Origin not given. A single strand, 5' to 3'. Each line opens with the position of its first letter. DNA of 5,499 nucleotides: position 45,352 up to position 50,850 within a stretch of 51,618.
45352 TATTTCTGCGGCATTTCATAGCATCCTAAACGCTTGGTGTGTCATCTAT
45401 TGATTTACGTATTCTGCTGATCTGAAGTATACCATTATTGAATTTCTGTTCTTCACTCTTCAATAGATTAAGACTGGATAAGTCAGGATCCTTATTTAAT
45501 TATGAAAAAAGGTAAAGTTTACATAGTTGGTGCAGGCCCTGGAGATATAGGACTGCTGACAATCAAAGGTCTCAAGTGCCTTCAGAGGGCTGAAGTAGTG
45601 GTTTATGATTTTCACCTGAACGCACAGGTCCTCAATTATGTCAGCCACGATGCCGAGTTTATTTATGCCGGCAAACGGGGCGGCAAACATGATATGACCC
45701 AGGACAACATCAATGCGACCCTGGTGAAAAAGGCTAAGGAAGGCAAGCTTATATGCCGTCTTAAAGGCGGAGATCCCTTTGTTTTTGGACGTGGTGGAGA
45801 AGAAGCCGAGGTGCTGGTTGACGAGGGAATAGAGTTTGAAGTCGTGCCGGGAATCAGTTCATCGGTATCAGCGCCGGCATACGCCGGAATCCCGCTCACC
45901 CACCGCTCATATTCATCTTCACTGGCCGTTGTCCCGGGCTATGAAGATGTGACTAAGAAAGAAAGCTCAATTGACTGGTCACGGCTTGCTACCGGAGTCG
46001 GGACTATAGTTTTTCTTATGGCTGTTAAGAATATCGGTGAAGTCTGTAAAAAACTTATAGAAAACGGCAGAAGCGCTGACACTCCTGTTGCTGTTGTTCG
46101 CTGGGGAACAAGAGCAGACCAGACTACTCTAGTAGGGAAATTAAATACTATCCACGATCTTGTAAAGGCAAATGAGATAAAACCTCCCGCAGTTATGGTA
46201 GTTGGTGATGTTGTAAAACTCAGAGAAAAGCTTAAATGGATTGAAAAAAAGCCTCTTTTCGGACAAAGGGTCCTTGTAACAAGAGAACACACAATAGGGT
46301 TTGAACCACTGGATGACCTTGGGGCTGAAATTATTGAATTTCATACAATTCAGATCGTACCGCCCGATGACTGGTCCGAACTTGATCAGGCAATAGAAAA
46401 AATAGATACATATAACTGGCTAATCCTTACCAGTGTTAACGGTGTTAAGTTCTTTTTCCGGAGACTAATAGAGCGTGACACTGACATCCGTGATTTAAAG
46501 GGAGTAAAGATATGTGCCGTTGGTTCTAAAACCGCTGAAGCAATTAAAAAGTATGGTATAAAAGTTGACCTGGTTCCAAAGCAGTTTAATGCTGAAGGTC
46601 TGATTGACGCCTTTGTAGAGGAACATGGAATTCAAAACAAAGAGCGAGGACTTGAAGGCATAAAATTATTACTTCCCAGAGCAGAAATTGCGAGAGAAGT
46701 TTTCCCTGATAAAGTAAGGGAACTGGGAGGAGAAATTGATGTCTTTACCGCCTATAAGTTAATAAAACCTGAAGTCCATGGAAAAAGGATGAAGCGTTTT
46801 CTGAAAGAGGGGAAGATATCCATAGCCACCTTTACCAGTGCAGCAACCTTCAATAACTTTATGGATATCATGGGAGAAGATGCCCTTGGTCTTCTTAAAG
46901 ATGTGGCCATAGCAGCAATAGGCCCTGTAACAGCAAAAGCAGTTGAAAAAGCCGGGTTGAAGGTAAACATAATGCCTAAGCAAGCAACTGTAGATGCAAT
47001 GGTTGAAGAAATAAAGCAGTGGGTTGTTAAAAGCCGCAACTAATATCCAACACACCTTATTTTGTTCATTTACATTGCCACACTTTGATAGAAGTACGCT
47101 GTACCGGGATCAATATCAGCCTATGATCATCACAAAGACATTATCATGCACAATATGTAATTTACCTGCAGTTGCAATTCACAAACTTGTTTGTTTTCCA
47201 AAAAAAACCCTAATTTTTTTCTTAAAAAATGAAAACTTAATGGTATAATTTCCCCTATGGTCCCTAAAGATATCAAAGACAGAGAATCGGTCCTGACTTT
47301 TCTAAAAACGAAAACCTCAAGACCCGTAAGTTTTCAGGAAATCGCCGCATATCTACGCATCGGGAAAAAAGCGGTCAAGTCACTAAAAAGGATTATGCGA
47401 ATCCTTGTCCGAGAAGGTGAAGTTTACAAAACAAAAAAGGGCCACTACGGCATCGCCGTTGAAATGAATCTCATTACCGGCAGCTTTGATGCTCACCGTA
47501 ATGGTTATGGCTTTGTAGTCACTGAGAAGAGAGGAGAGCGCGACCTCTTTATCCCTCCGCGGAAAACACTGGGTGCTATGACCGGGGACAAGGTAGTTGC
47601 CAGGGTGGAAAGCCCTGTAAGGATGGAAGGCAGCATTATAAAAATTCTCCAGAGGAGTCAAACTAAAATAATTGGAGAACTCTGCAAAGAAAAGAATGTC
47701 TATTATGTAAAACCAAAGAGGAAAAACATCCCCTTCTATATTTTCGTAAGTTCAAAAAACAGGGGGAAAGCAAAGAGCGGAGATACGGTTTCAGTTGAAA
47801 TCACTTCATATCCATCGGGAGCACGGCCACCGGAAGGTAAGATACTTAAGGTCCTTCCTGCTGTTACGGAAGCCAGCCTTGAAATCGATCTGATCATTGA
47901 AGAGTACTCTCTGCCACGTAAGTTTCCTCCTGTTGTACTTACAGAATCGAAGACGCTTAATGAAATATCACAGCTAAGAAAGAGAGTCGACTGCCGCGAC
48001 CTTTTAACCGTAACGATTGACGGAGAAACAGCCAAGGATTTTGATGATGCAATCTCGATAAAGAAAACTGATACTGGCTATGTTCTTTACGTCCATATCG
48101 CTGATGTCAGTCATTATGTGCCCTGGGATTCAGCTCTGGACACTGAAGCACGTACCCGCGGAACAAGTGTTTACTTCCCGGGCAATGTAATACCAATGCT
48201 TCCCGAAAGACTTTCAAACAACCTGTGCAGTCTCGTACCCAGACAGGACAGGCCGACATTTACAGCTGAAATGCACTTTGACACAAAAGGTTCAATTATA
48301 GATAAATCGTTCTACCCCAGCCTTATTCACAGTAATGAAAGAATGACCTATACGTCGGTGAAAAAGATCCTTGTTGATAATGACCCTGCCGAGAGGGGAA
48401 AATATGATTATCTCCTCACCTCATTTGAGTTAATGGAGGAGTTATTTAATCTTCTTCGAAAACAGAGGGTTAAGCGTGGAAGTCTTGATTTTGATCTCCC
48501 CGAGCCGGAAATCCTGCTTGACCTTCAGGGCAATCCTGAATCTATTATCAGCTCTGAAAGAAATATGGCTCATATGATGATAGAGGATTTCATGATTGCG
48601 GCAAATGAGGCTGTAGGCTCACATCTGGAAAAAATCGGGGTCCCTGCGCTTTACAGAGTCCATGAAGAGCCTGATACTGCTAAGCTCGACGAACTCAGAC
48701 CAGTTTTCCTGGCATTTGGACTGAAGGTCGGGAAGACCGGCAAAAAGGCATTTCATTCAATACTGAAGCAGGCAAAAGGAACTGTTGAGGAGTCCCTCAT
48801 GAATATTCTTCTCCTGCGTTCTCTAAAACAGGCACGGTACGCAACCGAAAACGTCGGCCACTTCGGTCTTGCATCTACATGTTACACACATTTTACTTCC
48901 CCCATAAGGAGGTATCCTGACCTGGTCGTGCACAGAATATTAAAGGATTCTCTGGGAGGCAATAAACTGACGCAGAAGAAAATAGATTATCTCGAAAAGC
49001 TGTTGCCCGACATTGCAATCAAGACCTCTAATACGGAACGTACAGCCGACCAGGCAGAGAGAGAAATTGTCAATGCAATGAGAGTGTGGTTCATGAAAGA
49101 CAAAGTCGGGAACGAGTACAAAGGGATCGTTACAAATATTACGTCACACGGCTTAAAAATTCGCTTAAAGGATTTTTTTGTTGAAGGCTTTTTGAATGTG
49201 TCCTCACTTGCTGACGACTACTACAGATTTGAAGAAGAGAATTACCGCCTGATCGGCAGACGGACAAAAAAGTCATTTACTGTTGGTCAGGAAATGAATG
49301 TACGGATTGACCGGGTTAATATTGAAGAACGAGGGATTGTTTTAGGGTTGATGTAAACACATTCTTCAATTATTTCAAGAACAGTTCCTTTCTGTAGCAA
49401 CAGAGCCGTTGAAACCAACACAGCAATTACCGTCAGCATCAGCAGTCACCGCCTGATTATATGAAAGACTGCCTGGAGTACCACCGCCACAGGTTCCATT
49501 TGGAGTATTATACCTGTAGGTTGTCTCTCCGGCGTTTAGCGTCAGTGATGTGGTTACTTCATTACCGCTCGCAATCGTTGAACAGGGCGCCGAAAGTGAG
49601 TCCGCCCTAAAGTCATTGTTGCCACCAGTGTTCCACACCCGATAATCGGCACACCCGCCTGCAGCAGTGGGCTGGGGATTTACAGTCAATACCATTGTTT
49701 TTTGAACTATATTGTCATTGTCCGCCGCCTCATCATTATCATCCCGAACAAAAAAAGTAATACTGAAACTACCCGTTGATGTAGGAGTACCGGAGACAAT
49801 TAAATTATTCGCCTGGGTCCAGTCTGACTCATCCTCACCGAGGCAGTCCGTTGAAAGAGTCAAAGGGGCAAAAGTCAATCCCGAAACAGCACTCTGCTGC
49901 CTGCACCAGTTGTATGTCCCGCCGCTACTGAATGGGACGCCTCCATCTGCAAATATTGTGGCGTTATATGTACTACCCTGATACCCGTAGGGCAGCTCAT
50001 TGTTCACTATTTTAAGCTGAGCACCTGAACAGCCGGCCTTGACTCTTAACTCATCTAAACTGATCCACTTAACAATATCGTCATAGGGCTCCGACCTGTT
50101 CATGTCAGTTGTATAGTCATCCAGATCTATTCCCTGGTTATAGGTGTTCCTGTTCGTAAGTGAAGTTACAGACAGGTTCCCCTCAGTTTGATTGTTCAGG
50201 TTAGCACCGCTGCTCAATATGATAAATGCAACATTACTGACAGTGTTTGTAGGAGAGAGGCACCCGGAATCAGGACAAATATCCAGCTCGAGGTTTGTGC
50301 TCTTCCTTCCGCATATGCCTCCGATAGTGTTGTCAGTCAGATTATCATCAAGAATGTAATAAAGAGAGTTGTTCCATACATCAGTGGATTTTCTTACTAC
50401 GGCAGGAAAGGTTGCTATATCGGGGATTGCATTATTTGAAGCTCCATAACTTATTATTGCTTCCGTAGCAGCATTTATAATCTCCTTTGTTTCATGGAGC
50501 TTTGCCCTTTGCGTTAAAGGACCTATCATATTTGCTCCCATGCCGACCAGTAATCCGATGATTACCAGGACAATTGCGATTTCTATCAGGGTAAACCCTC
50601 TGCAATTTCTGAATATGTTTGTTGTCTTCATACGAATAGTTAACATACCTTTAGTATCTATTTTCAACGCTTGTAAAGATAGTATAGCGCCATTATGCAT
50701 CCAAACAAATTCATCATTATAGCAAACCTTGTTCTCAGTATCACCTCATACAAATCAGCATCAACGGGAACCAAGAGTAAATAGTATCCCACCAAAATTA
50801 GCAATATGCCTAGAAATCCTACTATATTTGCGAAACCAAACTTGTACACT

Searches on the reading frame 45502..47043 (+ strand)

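Call 39: search_protein_families(library=pfam, proteins=[window:45502-47043:+], max_evalue=0.0001)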
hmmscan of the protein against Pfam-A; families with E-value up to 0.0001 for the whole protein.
window:45502-47043:+ (513 aa): 2 families
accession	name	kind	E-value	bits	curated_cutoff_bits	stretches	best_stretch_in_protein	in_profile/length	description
PF02602.20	HEM4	-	2.7e-62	210.4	27.5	1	270-502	7-231/231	Uroporphyrinogen-III synthase HemD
PF00590.25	TP_methylase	-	5.8e-50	170.6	27.8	1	5-216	1-210/212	Tetrapyrrole (Corrin/Porphyrin) Methylases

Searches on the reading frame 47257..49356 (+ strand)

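Call 73: search_protein_families(library=pfam, proteins=[window:47257-49356:+], max_evalue=0.0001)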
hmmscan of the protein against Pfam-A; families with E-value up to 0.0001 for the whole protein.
window:47257-49356:+ (699 aa): 4 families
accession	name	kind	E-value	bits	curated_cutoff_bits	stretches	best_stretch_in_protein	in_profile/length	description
PF00773.25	RNB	-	1e-111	373.8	29.3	1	243-566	1-324/326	RNB domain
PF17876.7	CSD2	-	7.3e-28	96.9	26.2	2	150-224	1-74/74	Cold shock domain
PF08206.17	OB_RNB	-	7.4e-19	67.6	24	1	75-127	1-55/58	Ribonuclease B OB domain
PF00575.29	S1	-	4.3e-09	37.1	22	1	614-697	1-72/74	S1 RNA binding domain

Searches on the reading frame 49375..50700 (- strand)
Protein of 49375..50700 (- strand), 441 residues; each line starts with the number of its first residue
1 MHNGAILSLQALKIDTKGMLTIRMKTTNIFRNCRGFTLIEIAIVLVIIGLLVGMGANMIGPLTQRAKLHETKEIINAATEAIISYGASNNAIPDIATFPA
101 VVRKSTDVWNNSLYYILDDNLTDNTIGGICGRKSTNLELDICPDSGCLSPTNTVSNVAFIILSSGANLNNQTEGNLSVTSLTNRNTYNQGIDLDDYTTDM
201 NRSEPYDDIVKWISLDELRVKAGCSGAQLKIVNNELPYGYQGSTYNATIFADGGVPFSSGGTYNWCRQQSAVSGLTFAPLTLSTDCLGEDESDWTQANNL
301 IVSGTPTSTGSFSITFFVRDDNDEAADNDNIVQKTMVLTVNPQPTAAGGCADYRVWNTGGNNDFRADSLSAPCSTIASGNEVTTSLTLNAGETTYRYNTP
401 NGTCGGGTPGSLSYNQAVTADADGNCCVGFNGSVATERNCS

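Call 73: search_protein_families(library=pfam, proteins=[window:49375-50700:-], max_evalue=0.0001)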
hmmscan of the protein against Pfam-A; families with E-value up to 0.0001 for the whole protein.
window:49375-50700:- (441 aa): 1 family
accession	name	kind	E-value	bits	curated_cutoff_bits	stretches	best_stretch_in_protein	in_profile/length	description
PF07963.17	N_methyl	-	3.7e-07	29.9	21.2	1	31-54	2-25/27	Prokaryotic N-terminal methylation motif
